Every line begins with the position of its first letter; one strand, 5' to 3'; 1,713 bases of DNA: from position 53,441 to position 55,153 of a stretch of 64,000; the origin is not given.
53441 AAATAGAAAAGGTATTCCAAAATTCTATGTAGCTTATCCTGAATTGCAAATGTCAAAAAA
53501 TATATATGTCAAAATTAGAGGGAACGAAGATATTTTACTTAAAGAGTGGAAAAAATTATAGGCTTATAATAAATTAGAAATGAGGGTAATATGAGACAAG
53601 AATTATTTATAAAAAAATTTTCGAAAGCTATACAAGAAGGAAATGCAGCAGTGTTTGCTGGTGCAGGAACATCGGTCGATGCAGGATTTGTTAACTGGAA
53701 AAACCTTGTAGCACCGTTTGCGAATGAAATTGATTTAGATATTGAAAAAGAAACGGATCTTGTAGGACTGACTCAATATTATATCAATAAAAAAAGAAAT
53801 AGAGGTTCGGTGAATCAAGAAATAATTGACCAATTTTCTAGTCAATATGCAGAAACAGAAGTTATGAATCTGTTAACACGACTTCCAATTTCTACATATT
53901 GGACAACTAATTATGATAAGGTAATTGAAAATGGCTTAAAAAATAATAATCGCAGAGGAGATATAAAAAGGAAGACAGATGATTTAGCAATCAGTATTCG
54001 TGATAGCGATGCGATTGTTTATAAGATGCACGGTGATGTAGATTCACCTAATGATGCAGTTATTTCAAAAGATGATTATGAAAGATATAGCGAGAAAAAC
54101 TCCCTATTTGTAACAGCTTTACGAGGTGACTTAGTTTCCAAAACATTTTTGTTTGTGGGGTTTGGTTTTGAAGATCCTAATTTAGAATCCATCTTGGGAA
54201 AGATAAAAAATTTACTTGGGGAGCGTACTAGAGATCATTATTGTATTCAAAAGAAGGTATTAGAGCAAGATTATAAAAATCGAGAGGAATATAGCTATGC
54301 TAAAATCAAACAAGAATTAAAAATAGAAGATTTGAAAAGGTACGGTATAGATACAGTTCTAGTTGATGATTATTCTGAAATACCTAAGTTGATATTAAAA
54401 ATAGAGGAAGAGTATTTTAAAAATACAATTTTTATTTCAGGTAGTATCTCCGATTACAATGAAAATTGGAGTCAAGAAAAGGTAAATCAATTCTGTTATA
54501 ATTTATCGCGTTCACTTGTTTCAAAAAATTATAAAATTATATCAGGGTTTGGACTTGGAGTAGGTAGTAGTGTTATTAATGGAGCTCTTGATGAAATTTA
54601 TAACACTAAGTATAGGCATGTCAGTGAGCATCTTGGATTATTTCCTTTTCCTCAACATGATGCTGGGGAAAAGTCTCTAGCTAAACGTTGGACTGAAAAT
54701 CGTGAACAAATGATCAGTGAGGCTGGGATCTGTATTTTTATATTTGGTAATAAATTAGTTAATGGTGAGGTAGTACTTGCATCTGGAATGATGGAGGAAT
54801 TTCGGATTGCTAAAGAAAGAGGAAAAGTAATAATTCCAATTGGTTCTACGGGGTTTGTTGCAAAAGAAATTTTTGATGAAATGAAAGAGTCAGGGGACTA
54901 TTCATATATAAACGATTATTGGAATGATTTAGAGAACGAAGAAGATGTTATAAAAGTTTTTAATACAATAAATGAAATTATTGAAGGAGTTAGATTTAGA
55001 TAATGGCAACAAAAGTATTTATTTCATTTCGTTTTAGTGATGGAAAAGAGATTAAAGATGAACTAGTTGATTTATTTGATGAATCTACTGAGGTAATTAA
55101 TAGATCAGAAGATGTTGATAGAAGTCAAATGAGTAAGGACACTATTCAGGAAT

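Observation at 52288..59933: Defence island delimited by a solo IS1216 IR and a complete IS1216: an IS6-mobilised cargo module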

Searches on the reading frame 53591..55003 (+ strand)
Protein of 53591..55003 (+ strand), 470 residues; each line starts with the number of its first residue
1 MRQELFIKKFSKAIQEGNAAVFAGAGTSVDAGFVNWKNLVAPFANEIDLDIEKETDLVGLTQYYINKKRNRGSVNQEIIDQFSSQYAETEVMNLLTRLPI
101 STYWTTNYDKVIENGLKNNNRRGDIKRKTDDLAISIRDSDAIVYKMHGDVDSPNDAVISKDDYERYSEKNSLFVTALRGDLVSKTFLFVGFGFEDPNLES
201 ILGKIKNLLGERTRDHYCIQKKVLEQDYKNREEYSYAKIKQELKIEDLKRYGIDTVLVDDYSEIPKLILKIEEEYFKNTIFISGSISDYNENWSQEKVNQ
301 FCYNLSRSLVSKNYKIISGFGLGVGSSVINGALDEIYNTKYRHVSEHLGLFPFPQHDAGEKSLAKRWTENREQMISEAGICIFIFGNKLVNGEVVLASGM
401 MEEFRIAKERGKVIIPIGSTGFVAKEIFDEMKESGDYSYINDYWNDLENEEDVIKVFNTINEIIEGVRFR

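Call 16: search_protein_families(library=padloc, proteins=[window:53591-55003:+])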
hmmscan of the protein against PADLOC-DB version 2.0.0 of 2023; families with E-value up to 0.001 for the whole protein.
window:53591-55003:+ (470 aa): 10 families
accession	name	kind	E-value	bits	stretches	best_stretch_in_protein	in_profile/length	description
PDLC00407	ThsA1|ThsA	-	8.2e-198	655.8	1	2-466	5-474/478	STALD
PDLC00412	ThsA1|ThsA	-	1.4e-113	377.1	1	164-462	1-303/314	STALD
PDLC00409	ThsA1|ThsA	-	4.4e-96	318.9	1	2-253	6-241/242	STALD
PDLC00416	ThsA1|ThsA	-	5e-68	227.1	1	245-466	2-224/226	STALD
PDLC04968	PDC-S25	-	5.8e-17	59.9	1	86-275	125-307/517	-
PDLC02184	Dsr2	-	4.6e-16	56.1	1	8-213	14-230/1222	-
PDLC04967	PDC-S25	-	9.2e-14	49.3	1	77-272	127-312/528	-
PDLC03856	LmuA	-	3.1e-13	47.7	1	6-277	4-275/433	-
PDLC02419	Aga_SIR2-PNTD1-PNTD2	-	0.0003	17.7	0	78-150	98-174/558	Class I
PDLC02401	Aga_SIR2-PNTD1-PNTD2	-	0.00049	17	1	71-150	64-147/524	Class I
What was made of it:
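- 53591..55003 (+): thsA, the SIR2-SLOG NADase effector of type I Thoeris (470 aa). PADLOC ThsA at 8e-198 (call 16).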

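Call 17: search_protein_families(library=pfam, proteins=[window:53591-55003:+], max_evalue=0.01)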
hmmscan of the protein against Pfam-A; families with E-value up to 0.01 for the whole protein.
window:53591-55003:+ (470 aa): 3 families
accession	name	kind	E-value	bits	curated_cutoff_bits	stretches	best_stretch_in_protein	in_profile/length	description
PF18185.7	STALD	-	1.2e-69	234.5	24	1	263-465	1-209/211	Sir2- and TIR-associating SLOG family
PF13289.12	SIR2_2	-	1.6e-27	96.8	24.5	1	102-227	2-127/141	SIR2-like domain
PF18163.6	LD_cluster2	-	0.0047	17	25.3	0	360-436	132-206/264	SLOG cluster2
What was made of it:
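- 53591..55003 (+): Pfam SIR2_2 and STALD (call 17).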

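Call 33: find_encoding_contigs(protein=window:53591-55003:+, flank=10000, max_places=10)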
Protein window:53591-55003:+ (470 aa): 22 contigs read that carry it; 5 places shown.
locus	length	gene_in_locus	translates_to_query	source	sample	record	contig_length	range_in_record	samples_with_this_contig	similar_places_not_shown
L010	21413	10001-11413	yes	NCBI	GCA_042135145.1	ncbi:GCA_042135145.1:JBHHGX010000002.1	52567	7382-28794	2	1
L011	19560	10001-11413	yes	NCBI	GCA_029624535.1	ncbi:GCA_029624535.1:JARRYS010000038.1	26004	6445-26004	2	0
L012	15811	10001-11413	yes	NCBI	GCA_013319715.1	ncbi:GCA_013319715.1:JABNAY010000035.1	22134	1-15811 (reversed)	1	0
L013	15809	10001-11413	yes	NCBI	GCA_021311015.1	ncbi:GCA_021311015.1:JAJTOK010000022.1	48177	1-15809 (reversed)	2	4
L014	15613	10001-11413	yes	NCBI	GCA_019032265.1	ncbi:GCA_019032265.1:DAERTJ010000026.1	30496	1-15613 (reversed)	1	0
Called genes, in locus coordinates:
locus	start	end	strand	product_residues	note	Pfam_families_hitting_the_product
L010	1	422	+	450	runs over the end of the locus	-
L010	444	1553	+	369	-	PF13702:Lysozyme_like, PF01464:SLT (faint), PF05257:CHAP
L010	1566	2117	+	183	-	PF22351:TraH_VirB8-like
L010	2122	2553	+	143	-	-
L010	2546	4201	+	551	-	PF02534:T4SS-DNA_transf, PF10412:TrwB_AAD_bind, PF12696:TraG-D_C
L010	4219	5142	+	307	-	PF20739:TraK_2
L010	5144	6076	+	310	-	PF19597:TrbL_4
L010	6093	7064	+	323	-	PF21497:TcpC-like_C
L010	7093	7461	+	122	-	PF20038:HTH_59 (faint)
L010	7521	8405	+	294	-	-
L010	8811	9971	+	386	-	PF08937:ThsB_TIR (weak), PF13676:TIR_2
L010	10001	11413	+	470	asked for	PF13289:SIR2_2, PF18185:STALD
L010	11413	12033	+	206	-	PF08937:ThsB_TIR (weak)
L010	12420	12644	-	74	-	PF04810:zf-Sec23_Sec24 (weak)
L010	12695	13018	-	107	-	-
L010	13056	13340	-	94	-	-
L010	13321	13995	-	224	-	PF02463:SMC_N (weak), PF13304:AAA_21 (weak)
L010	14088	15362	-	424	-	-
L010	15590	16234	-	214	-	PF00665:rve, PF13610:DDE_Tnp_IS240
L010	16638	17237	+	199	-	PF00589:Phage_integrase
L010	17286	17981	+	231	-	PF02661:Fic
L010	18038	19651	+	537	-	PF13175:AAA_15, PF13304:AAA_21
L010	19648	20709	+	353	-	-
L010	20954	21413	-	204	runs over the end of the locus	PF00239:Resolvase, PF04218:CENP-B_N (faint), PF02796:HTH_7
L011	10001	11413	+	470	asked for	PF13289:SIR2_2, PF18185:STALD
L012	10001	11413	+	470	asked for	PF13289:SIR2_2, PF18185:STALD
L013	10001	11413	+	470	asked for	PF13289:SIR2_2, PF18185:STALD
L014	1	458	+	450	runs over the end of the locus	-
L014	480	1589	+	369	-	PF13702:Lysozyme_like, PF01464:SLT (faint), PF05257:CHAP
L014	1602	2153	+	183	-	PF22351:TraH_VirB8-like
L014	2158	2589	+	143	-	-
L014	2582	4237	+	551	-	PF02534:T4SS-DNA_transf, PF10412:TrwB_AAD_bind, PF12696:TraG-D_C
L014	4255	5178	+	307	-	PF20739:TraK_2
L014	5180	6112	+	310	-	PF19597:TrbL_4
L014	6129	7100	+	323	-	PF21497:TcpC-like_C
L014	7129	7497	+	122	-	PF20038:HTH_59 (faint)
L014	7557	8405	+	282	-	-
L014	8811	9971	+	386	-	PF08937:ThsB_TIR (weak), PF13676:TIR_2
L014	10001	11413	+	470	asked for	PF13289:SIR2_2, PF18185:STALD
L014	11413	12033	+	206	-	PF08937:ThsB_TIR (weak)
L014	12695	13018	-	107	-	-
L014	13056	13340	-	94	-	-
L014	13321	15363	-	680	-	PF02463:SMC_N, PF13304:AAA_21 (weak)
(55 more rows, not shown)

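Call 44: find_homologous_proteins(query=window:53591-55003:+, max_evalue=1e-50)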
Query window:53591-55003:+ (470 aa): 4041 proteins with E <= 1e-50 among 8000 candidates; the best 120 are listed.
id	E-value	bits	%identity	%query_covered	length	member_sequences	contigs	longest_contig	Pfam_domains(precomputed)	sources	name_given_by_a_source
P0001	0.0e+0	1026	99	100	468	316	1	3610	PF13289.13,PF18185.8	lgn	-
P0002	7.8e-271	917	87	100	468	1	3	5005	PF13289.13,PF18185.8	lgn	-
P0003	2.9e-270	915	87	100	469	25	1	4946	PF13289.13,PF18185.8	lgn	-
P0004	8.6e-269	910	86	100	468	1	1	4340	PF13289.13,PF18185.8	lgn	-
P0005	3.0e-268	908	86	100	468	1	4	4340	PF13289.13,PF18185.8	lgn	-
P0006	4.0e-266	901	87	98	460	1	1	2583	PF13289.13,PF18185.8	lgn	-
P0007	5.3e-266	901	87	99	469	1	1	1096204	PF13289.13,PF18185.8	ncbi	ncbi:SIR2 family protein [Streptococcus cameli]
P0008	6.6e-266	900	86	100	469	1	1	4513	PF13289.13,PF18185.8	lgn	-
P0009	1.2e-264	896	85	100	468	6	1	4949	PF13289.13,PF18185.8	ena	-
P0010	4.4e-261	885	84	100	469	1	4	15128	PF13289.13,PF18185.8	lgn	-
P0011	4.8e-261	884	83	100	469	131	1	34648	PF13289.13,PF18185.8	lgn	-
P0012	2.4e-260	882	85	99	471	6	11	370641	PF13289.13,PF18185.8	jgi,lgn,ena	jgi:hypothetical protein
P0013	4.7e-260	881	84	99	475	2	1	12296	PF13289.13,PF18185.8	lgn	-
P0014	1.5e-259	879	84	100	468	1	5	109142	PF13289.13,PF18185.8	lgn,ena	-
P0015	1.8e-259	879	84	100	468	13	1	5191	PF13289.13,PF18185.8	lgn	-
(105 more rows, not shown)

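Call 45: list_cluster_members(proteins=[window:53591-55003:+])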
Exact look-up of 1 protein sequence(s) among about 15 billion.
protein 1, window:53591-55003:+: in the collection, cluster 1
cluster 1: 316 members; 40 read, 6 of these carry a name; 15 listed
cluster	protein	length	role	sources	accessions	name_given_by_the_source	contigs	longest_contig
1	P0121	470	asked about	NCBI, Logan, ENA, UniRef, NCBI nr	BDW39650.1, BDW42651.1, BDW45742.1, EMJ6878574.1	TPA: SIR2 family protein [Enterococcus faecium] | SIR2 family protein n=1 Tax=Enterococcus TaxID=1350 RepID=UPI000CF0ED28 | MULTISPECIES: SIR2 family protein [Enterococcus]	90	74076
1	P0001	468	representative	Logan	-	-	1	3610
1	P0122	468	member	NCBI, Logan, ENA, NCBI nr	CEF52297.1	hypothetical protein LGMT14_02224 [Lactococcus garvieae]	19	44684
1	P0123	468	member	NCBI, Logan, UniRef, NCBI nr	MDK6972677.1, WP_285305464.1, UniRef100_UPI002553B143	SIR2 family protein [Streptococcus constellatus] | SIR2 family protein n=1 Tax=Streptococcus constellatus TaxID=76860 RepID=UPI002553B143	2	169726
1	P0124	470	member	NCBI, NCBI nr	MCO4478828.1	hypothetical protein Si139_01450 [Streptococcus infantarius subsp. infantarius] | hypothetical protein [Streptococcus infantarius subsp. infantarius]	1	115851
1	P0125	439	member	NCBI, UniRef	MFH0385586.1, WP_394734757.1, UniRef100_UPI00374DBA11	SIR2 family protein [Streptococcus sp. A18] | SIR2 family protein n=1 Tax=Streptococcus sp. A18 TaxID=3373125 RepID=UPI00374DBA11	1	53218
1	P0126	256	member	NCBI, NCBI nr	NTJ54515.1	SIR2 family protein, partial [Enterococcus faecium] | SIR2 family protein [Enterococcus faecium]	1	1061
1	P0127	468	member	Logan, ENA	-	-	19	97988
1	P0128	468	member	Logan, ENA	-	-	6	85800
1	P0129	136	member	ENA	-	-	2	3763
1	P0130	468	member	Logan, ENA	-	-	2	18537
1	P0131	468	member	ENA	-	-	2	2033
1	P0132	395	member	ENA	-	-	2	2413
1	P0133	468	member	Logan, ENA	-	-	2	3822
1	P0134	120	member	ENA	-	-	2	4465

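Call 46: find_encoding_contigs(protein=P0124, flank=6000, max_places=3)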
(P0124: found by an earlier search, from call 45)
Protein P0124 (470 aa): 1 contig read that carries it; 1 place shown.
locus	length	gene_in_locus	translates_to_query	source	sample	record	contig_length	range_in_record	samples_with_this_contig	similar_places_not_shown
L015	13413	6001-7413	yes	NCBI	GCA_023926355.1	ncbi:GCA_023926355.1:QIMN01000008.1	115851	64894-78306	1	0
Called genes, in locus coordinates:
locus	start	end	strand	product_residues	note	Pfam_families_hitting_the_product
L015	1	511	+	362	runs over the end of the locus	PF13155:Toprim_2 (faint)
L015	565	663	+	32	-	PF19390:DUF5965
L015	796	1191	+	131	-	PF19370:DUF5945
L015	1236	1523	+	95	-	-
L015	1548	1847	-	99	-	PF19385:DUF5960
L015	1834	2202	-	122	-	-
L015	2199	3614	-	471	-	PF00817:IMS, PF11798:IMS_HHH (weak), PF21999:IMS_HHH_1, PF11799:IMS_C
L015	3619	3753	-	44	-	-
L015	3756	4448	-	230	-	PF01381:HTH_3, PF12844:HTH_19, PF13560:HTH_31 (weak), PF00717:Peptidase_S24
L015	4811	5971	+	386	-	PF08937:ThsB_TIR (weak), PF13676:TIR_2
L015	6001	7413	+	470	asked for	PF13289:SIR2_2, PF18185:STALD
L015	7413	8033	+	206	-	-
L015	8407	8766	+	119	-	-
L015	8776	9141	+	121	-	PF21983:NikA-like, PF05713:MobC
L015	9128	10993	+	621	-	PF03432:Relaxase, PF20874:Relaxase_M, PF11083:Relaxase_C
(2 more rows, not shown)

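Call 47: find_encoding_contigs(protein=P0123, flank=6000, max_places=3)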
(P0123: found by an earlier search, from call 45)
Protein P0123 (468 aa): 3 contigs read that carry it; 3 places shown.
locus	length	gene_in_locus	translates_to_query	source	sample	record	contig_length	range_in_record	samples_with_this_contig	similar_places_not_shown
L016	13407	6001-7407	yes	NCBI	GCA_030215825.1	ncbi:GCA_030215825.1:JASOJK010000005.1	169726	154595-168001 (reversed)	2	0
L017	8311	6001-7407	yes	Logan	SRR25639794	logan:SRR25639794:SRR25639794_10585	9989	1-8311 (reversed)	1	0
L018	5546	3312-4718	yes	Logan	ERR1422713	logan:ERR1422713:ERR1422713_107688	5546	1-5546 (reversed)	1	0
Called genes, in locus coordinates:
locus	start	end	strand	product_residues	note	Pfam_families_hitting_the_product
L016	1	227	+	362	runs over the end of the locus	PF13155:Toprim_2 (faint)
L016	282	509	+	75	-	PF19390:DUF5965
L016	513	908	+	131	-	PF19370:DUF5945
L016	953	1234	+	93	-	-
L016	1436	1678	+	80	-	-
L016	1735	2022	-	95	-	PF19385:DUF5960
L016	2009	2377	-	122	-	-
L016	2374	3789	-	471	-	PF00817:IMS, PF11798:IMS_HHH, PF21999:IMS_HHH_1 (weak), PF11799:IMS_C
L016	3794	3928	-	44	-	-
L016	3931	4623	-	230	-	PF01381:HTH_3, PF12844:HTH_19, PF13560:HTH_31 (faint), PF00717:Peptidase_S24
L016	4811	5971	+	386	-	PF08937:ThsB_TIR (weak), PF13676:TIR_2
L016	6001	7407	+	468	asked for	PF13289:SIR2_2, PF18185:STALD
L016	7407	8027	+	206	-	PF08937:ThsB_TIR (weak)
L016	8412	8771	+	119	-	-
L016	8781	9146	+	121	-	PF21983:NikA-like, PF05713:MobC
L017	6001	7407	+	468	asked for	PF13289:SIR2_2, PF18185:STALD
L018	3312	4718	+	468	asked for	PF13289:SIR2_2, PF18185:STALD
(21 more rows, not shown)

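Call 48: find_encoding_contigs(protein=P0122, flank=6000, max_places=4)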
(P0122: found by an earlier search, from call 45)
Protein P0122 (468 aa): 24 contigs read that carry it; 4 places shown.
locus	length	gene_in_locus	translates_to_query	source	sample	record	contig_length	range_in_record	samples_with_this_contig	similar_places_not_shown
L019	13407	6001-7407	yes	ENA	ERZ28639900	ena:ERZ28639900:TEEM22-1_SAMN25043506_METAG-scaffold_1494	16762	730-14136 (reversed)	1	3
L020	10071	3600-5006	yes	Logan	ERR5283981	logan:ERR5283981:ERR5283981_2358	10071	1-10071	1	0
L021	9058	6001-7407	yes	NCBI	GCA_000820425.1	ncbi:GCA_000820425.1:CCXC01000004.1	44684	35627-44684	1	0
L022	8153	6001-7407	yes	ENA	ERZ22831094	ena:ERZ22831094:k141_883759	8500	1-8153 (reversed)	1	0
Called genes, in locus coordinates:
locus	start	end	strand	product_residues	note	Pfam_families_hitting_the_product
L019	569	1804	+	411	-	PF01051:Rep3_N, PF21205:Rep3_C, PF06430:L_lactis_RepB_C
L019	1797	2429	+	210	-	-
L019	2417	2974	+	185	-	PF01420:Methylase_S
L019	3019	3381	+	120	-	-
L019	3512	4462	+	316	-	PF01544:CorA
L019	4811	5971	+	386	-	PF08937:ThsB_TIR (weak), PF13676:TIR_2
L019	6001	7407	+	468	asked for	PF13289:SIR2_2, PF18185:STALD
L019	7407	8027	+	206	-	PF08937:ThsB_TIR (weak)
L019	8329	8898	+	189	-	PF00239:Resolvase, PF02796:HTH_7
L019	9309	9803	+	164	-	PF21983:NikA-like, PF05713:MobC (faint)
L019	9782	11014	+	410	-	PF03432:Relaxase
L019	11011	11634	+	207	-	-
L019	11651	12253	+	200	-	PF02661:Fic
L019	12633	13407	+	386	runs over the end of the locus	PF01051:Rep3_N, PF21205:Rep3_C, PF06430:L_lactis_RepB_C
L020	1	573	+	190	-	?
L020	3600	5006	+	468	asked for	PF13289:SIR2_2, PF18185:STALD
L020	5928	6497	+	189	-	PF00239:Resolvase, PF02796:HTH_7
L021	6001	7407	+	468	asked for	PF13289:SIR2_2, PF18185:STALD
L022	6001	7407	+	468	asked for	PF13289:SIR2_2, PF18185:STALD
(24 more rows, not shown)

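Call 73: search_protein_families(library=ncbifam, proteins=[window:53591-55003:+], max_evalue=0.00001)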
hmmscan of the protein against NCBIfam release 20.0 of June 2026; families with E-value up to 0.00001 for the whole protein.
window:53591-55003:+ (470 aa): 1 family
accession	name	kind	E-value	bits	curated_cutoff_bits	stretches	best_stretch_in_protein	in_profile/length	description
NF041819.1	Dsr2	equivalog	4.6e-15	54.7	1400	1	6-212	7-223/1215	anti-phage defense-associated sirtuin Dsr2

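Call 75: search_solved_structures(query=window:53591-55003:+, max_evalue=0.00001, show_alignments=1)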
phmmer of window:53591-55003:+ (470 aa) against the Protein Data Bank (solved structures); distinct sequences matched with E-value up to 0.00001: 12.
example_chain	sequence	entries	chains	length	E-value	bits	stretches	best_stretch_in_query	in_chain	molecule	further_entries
8wc0_A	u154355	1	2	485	2.8e-131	441.7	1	4-446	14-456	NAD(+) hydrolase ThsA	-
6lhx_A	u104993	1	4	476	2.8e-126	425.3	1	4-464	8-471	ThsA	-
8bto_A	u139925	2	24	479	2.8e-125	422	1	4-464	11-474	NAD(+) hydrolase ThsA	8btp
7uxt_B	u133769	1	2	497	1.8e-113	383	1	6-436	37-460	USG protein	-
7uxs_B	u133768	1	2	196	1.1e-38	136.5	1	279-464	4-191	BcThsA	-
8zsf_D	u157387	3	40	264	6.4e-17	64.8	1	15-212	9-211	Sir2 family NAD-dependent protein deacetylase | KomC, SIR2 domain protein, NADase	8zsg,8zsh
9xvc_H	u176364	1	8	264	6.6e-16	61.5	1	15-212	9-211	KomC(H146N), a SIR2-domain NADase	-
8zsi_E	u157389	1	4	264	1.6e-15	60.2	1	15-212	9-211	Sir2 family NAD-dependent protein deacetylase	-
9v0g_E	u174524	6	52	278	4.1e-12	49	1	11-207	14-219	NAD-dependent protein deacetylase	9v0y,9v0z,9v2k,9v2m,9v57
9v12_i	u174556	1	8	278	1.3e-09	40.8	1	11-207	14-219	NAD-dependent protein deacetylase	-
8wkt_A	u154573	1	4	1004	5.6e-08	35.4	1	7-212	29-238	SIR2-like domain-containing protein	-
8k98_C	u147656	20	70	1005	5.6e-08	35.3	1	7-212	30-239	a protein | SIR2-like domain-containing protein | SIR2 family protein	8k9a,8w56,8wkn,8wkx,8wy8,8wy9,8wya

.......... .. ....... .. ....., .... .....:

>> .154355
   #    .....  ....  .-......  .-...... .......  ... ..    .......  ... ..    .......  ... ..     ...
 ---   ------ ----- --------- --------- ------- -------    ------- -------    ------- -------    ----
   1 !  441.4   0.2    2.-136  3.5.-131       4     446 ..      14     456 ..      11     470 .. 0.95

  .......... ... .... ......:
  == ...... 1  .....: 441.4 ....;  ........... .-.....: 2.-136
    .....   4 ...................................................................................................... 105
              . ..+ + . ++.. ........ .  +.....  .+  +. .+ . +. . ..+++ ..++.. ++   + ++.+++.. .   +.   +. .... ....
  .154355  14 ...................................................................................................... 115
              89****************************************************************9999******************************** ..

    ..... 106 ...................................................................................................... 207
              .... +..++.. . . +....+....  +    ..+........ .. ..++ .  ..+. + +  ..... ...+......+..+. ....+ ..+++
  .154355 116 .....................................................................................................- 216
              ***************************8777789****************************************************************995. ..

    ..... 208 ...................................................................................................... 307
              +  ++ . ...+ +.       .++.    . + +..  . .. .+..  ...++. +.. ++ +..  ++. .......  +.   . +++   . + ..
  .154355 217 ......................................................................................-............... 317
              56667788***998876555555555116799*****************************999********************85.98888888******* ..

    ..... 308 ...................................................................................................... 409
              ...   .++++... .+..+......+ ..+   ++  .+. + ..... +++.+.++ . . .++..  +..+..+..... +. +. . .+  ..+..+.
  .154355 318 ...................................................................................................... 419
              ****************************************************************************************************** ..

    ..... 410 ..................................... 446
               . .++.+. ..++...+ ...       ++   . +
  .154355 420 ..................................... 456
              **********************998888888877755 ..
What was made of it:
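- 53591..55003 (+): Matches solved ThsA structures 8wc0 and 6lhx at 1e-131 and 1e-126 (call 75).
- On Type I Thoeris: Solved ThsA at 1e-131 (call 75).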
